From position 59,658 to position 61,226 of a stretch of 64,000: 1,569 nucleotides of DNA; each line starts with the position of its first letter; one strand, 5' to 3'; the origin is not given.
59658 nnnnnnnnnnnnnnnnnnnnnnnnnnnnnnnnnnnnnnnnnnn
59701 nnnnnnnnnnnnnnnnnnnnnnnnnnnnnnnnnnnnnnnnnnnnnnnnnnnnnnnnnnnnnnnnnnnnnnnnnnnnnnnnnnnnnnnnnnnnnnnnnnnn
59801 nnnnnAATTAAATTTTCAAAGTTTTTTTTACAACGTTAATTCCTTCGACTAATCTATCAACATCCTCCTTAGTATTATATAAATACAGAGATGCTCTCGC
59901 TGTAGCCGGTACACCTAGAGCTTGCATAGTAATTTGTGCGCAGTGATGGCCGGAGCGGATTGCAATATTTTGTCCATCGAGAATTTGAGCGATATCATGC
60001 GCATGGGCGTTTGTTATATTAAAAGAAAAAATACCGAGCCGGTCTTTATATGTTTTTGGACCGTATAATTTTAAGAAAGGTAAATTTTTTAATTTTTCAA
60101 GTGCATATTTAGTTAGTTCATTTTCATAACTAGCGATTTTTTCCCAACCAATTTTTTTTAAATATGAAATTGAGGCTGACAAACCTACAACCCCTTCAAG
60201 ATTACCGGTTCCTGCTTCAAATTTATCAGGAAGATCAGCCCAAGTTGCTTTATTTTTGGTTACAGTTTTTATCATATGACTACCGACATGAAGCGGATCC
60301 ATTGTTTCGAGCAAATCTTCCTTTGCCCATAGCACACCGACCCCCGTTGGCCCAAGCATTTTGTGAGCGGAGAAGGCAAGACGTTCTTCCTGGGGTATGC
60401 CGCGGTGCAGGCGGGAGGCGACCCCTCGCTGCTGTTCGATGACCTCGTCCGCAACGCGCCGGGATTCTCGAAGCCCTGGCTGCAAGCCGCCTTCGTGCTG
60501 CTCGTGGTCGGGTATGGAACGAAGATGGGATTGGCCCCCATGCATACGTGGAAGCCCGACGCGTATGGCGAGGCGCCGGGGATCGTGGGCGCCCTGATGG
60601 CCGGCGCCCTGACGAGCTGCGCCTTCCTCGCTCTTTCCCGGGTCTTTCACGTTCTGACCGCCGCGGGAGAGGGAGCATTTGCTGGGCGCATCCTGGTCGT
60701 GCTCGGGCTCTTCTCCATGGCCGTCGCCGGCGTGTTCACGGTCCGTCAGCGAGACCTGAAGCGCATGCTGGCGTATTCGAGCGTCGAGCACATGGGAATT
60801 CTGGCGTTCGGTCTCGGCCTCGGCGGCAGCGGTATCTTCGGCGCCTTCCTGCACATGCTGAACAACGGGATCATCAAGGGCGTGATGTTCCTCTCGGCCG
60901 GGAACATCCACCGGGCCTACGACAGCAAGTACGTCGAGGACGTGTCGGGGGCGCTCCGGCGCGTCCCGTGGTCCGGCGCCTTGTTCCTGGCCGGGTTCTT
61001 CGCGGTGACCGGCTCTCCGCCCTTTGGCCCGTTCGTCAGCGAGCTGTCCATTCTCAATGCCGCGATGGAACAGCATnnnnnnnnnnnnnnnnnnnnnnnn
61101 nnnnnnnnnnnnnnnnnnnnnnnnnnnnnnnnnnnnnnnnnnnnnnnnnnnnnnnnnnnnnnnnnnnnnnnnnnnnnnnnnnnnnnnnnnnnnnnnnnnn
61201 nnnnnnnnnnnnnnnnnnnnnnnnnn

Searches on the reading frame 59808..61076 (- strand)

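Call 70: search_protein_families(library=pfam, proteins=[window:59808-61076:-], max_evalue=0.001)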
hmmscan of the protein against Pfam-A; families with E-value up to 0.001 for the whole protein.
window:59808-61076:- (422 aa): 1 family
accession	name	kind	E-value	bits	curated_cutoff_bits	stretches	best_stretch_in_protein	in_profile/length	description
PF00266.25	Aminotran_5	-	2.5e-65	221.3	21.5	1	233-409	195-371/371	Aminotransferase class-V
